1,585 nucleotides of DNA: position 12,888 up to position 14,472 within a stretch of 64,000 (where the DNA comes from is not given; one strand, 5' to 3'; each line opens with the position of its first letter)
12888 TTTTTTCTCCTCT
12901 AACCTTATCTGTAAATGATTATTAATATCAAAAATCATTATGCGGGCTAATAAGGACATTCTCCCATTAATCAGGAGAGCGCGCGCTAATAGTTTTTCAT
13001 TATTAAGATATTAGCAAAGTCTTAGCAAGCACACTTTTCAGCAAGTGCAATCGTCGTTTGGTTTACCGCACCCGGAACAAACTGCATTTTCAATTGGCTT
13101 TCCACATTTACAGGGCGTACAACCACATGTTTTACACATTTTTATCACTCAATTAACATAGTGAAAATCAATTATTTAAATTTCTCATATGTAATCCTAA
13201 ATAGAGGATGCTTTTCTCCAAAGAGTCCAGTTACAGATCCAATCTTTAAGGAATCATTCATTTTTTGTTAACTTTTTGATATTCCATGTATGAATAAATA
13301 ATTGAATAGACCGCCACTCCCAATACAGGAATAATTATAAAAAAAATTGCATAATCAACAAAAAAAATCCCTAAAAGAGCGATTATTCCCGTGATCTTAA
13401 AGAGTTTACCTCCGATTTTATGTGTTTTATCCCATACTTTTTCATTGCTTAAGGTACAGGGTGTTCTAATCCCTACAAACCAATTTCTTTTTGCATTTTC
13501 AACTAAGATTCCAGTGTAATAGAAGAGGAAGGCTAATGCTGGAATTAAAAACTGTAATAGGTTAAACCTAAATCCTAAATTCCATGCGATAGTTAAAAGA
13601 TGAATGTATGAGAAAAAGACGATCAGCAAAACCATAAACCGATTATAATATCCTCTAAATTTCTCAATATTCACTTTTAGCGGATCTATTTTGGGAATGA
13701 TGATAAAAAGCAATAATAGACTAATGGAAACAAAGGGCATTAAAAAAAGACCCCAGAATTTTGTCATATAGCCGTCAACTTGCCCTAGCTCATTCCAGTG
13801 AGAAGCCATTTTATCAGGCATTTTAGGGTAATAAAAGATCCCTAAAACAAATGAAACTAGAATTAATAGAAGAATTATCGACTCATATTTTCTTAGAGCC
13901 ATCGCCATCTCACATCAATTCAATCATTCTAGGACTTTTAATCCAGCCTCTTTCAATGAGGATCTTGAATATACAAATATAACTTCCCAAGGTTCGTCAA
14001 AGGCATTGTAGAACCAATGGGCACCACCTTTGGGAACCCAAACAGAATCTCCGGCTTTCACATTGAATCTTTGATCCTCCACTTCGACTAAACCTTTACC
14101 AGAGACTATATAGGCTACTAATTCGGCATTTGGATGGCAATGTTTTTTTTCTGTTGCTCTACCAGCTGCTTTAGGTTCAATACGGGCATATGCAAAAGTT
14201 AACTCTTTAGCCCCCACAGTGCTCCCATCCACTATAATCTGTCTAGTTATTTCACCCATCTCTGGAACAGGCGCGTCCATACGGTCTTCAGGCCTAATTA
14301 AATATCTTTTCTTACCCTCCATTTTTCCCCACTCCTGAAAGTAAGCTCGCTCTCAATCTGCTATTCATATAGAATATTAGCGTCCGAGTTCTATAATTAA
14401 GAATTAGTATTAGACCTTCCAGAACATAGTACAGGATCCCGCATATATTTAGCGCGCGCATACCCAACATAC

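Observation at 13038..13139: Unannotated 33-codon cysteine-rich micro-ORF (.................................) in the HK–SdpI gap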

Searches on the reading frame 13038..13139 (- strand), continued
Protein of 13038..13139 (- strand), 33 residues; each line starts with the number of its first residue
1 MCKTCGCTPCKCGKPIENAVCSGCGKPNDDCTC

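Call 53: search_protein_families(library=pfam, proteins=[L027:8184-9218:+, L028:693-938:+, L030:8134-8469:+, L031:8189-8476:+, L032:7045-7881:+, L033:578-847:+, L033:1067-2812:+, L042:8178-8534:+, L043:7391-7912:+, L044:6781-7920:+], max_evalue=0.001)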
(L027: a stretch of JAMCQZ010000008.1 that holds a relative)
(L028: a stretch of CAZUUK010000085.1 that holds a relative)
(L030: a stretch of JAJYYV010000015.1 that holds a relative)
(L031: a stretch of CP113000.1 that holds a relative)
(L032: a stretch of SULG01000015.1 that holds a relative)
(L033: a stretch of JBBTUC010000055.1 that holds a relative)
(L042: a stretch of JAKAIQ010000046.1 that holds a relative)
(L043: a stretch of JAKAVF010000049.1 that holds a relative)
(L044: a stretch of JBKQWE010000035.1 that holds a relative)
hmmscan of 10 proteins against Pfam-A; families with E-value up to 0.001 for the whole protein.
L027:8184-9218:+ (345 aa): 2 families
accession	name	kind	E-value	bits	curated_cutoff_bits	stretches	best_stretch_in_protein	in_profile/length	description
PF18915.5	DUF5667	-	8.2e-10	39.4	27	1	43-132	1-88/99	Domain of unknown function (DUF5667)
PF21773.2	ODAD1_CC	-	0.00094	18.8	27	0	58-212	100-254/287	ODAD1 central coiled coil region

L028:693-938:+ (82 aa): 0 families

L030:8134-8469:+ (112 aa): 3 families
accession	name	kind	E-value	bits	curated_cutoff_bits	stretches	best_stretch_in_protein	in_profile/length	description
PF22752.1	DUF488-N3i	-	4e-33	115.2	27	1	1-110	1-111/131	Inactive DUF488-N3 subclade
PF04343.18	DUF488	-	1.9e-26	93.5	22.2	1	3-109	1-120/121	Domain of unknown function DUF488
PF22751.1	DUF488-N3a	-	3.6e-22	79.3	27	1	2-95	1-98/118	Active DUF488-N3 subclade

L031:8189-8476:+ (96 aa): 1 family
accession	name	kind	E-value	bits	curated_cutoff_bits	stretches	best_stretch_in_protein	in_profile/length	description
PF03992.22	ABM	-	0.00047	20.7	23.1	1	1-74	1-75/78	Antibiotic biosynthesis monooxygenase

L032:7045-7881:+ (279 aa): 0 families

L033:578-847:+ (90 aa): 0 families

L033:1067-2812:+ (582 aa): 0 families

L042:8178-8534:+ (119 aa): 3 families
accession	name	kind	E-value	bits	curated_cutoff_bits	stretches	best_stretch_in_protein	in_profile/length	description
PF22751.1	DUF488-N3a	-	4.8e-29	101.5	27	1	2-115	1-116/118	Active DUF488-N3 subclade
PF22752.1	DUF488-N3i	-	6.1e-24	85.5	27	1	1-117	1-115/131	Inactive DUF488-N3 subclade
PF04343.18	DUF488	-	1.1e-22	81.4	22.2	1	3-113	1-121/121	Domain of unknown function DUF488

L043:7391-7912:+ (174 aa): 0 families

L044:6781-7920:+ (380 aa): 0 families

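Call 54: search_protein_families(library=pfam, alignment_id=A4, max_evalue=10)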
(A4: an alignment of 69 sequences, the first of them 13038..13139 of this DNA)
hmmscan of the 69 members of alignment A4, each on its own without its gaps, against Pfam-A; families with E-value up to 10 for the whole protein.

A. member 1, window:13038-13139:- (33 aa): 1 family
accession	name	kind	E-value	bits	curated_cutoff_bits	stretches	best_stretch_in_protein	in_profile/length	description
PF12749.12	Metallothio_Euk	-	1.2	9.6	22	1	3-25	34-56/59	Eukaryotic metallothionein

B. families by the number of members that match (of 69 scanned): 10 families
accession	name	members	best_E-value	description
PF12749.12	Metallothio_Euk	9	0.25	Eukaryotic metallothionein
PF18508.7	zf_C2H2_13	8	0.051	Zinc finger domain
PF01258.23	zf-dskA_traR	5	1.3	Prokaryotic dksA/traR C4-type zinc finger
PF13240.11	Zn_Ribbon_1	4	0.0044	zinc-ribbon domain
PF06945.18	DUF1289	3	0.0036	Protein of unknown function (DUF1289)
PF04641.18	Rtf2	2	4.1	Rtf2 RING-finger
PF08792.16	A2L_zn_ribbon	1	0.45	A2L zinc ribbon domain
PF08271.17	Zn_Ribbon_TF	1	1.9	TFIIB zinc-binding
PF19986.4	DUF6422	1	5.4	Family of unknown function (DUF6422)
PF12387.13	Peptidase_C74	1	6.7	Pestivirus NS2 peptidase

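Call 58: find_related_loci(query=A1, collection=metagenome_contigs, flank=6000)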
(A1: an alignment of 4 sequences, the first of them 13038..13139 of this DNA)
Query A1 (33 aa) in metagenome_contigs; peptide patterns used: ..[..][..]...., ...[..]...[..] (x = any residue, [..] = any of these).
519 stretches matched a pattern; 254 encode a relative of the query (tblastn E <= 1e-3); the best 80 are kept; 80 distinct loci.
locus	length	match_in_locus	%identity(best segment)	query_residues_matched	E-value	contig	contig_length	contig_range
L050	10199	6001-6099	97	1-33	5e-16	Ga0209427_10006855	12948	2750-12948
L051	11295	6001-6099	97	1-33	5e-16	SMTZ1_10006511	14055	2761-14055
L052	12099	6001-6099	88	1-33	3e-14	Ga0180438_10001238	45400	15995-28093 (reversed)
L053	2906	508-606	85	1-33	1e-13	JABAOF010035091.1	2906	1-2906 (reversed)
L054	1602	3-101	85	1-33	1e-13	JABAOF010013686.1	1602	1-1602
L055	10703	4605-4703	82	1-33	2e-13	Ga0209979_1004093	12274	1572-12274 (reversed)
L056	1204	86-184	85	1-33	1e-13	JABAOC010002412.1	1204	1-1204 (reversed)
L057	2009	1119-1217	85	1-33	1e-13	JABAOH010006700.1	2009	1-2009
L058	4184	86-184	85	1-33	1e-13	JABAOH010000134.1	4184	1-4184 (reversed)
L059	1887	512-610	85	1-33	3e-13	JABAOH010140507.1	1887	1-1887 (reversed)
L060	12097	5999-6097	76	1-33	4e-13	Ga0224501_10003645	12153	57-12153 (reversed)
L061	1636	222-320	82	1-33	4e-13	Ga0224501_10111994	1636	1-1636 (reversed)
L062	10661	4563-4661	85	1-33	4e-13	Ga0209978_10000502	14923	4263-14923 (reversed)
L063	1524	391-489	76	1-33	4e-13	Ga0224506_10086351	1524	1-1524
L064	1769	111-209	82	1-33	6e-13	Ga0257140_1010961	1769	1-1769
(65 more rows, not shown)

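Call 84: search_protein_families(library=pfam, proteins=[P0044, P0046, P0030, P0047, P0029], max_evalue=0.1)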
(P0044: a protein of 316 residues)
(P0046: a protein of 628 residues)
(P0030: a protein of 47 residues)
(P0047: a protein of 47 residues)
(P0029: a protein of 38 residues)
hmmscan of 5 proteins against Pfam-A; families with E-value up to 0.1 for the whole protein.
P0044 (316 aa): 11 families
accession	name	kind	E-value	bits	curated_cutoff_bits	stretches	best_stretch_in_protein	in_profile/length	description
PF13240.11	Zn_Ribbon_1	-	2e-13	50.1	25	3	4-26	1-23/23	zinc-ribbon domain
PF12773.13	DZR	-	2.4e-12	47.3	27.3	2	5-60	1-45/45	Double zinc ribbon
PF17032.10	Zn_ribbon_15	-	4.5e-07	31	28.9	1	39-60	52-73/73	zinc-ribbon family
PF18912.6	DZR_2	-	5e-06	26.7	27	1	109-133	7-31/56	Double zinc ribbon domain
PF14803.11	Zn_ribbon_Nudix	-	9.2e-06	25.9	25.6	0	40-50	1-11/34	Nudix N-terminal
PF24460.1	DUF7575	-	1.4e-05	24.8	28.5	1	5-27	6-28/28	Domain of unknown function (DUF7575)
PF10005.14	Zn_ribbon_DZR_6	-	0.0029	18.7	23.4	0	42-70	4-32/93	zinc-ribbon domain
PF07191.17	Zn_ribbon_6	-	0.0036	17.7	25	0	108-134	15-40/67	Double zinc ribbon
PF09889.16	DUF2116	-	0.0085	16.5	26.8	0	5-21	6-22/59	Probable treble clef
PF00130.28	C1_1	-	0.017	15.4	26.5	0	107-130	9-35/53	Phorbol esters/diacylglycerol binding domain (C1 domain)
PF18508.7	zf_C2H2_13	-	0.089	12.8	26.5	0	110-120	18-28/42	Zinc finger domain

P0046 (628 aa): 25 families
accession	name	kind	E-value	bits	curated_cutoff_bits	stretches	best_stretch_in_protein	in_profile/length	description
PF23674.1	RYYR-CCHC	-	1.4e-12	47.8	27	0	79-113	30-63/79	RYYR-CCHC domain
PF00096.32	zf-C2H2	-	2.1e-10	40.9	25.2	0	38-50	1-13/23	Zinc finger, C2H2 type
PF18439.7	zf_UBZ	-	4e-09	36.4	25.6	0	87-101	1-15/32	Ubiquitin-Binding Zinc Finger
PF12874.13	zf-met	-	9.3e-06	26.2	21.2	0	138-149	1-12/25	Zinc-finger of C2H2 type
PF10367.15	zf-Vps39_C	-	1.2e-05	25.2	24.7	0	335-345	11-21/41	Vacuolar sorting protein 39 C-terminal zinc finger domain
PF13894.12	zf-C2H2_4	-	2e-05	25.3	27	0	89-101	1-13/24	C2H2-type zinc finger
PF12171.14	zf-C2H2_jaz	-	2.1e-05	25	22.6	0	138-150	2-14/27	Zinc-finger double-stranded RNA-binding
PF23137.1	HVO_0758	-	4.9e-05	23.5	27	0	236-257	21-42/55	HVO_0758 mu-protein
PF24679.1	Nodulin_C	-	0.00044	20.6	26.5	0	187-208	60-81/88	Nodulin C-terminal domain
PF13248.11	Zn_ribbon_3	-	0.00054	19.8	27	0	235-246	2-13/26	zinc-ribbon domain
PF20097.4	DUF6487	-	0.0014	19.5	24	0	130-151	45-66/67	Domain of unknown function (DUF6487)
PF03660.19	PHF5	-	0.0014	19.3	26.7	0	71-116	52-97/104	PHF5-like protein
PF13465.12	zf-H2C2_2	-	0.0027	18.4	40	0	138-148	15-25/26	Zinc-finger double domain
PF01096.23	Zn_ribbon_TFIIS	-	0.0049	17.1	21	0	279-293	24-38/39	Transcription factor S-II (TFIIS)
PF06639.16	BAP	-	0.0067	17.3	25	0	258-295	31-68/76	Basal layer antifungal peptide (BAP)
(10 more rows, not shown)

P0030 (47 aa): 0 families

P0047 (47 aa): 0 families

P0029 (38 aa): 6 families
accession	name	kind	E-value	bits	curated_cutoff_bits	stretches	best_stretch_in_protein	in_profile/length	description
PF18508.7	zf_C2H2_13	-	0.0015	18.5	26.5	0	10-18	20-28/42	Zinc finger domain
PF12773.13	DZR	-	0.0075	16.8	27.3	1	5-30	10-35/45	Double zinc ribbon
PF01258.23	zf-dskA_traR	-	0.03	14.7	24.9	0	9-19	5-15/36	Prokaryotic dksA/traR C4-type zinc finger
PF13248.11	Zn_ribbon_3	-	0.031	14.2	27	1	7-27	2-24/26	zinc-ribbon domain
PF05191.20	ADK_lid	-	0.055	13.8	26.6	0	6-16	20-30/36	Adenylate kinase, active site lid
PF13240.11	Zn_Ribbon_1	-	0.078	13.2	25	0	5-16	11-22/23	zinc-ribbon domain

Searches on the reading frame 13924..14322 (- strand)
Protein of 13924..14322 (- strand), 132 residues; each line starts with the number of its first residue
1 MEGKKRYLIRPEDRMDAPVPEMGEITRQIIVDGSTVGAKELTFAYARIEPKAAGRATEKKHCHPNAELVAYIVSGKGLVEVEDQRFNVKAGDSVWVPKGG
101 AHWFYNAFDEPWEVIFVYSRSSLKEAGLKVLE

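Call 5: search_protein_families(library=pfam, proteins=[window:13924-14322:-], max_evalue=1)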
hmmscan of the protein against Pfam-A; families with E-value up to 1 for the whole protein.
window:13924-14322:- (132 aa): 9 families
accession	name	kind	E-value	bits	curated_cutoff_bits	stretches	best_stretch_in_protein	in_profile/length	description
PF07883.17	Cupin_2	-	1.2e-15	57.4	27.2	1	54-118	8-70/70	Cupin domain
PF02311.25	AraC_binding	-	2e-10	40.9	21.1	1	47-122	6-79/135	AraC-like ligand binding domain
PF00190.28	Cupin_1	-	1e-08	35.3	22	1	61-120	49-115/151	Cupin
PF01050.24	MannoseP_isomer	-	1.2e-05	25.9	23.6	1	43-128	28-111/116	Mannose-6-phosphate isomerase C-terminal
PF05899.18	Cupin_3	-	8.2e-05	22.7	23.5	1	68-100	28-60/74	EutQ-like cupin domain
PF03079.20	ARD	-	0.00014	22.5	27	1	60-105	87-136/157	ARD/ARD' family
PF11699.14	CENP-C_C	-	0.0005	20.7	29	1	59-117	27-84/85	Mif2/CENP-C like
PF21621.3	MPI_cupin_dom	-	0.0024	18.3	27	1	68-99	31-62/79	Mannose-6-phosphate isomerase, cupin domain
PF22200.2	ExsA_N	-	0.21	12.4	27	1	68-117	2-51/136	ExsA N-terminal regulatory domain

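Call 76: find_encoding_contigs(protein=window:13924-14322:-, flank=6000, max_places=3)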
Protein window:13924-14322:- (132 aa): 3 contigs read that carry it; 3 places shown.
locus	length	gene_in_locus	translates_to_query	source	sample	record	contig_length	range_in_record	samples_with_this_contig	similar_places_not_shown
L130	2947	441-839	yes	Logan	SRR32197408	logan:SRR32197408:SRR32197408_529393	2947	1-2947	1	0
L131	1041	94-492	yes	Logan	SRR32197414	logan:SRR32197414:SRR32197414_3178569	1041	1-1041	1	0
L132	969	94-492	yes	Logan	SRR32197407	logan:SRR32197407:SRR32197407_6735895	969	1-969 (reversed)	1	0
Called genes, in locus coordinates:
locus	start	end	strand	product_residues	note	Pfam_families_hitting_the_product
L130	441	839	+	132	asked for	PF00190:Cupin_1, PF01050:MannoseP_isomer (weak), PF02311:AraC_binding, PF07883:Cupin_2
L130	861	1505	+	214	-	PF07853:DUF1648, PF13630:SdpI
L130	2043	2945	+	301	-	?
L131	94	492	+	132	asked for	PF00190:Cupin_1, PF01050:MannoseP_isomer (weak), PF02311:AraC_binding, PF07883:Cupin_2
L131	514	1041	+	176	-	?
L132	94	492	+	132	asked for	PF00190:Cupin_1, PF01050:MannoseP_isomer (weak), PF02311:AraC_binding, PF07883:Cupin_2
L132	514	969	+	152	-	?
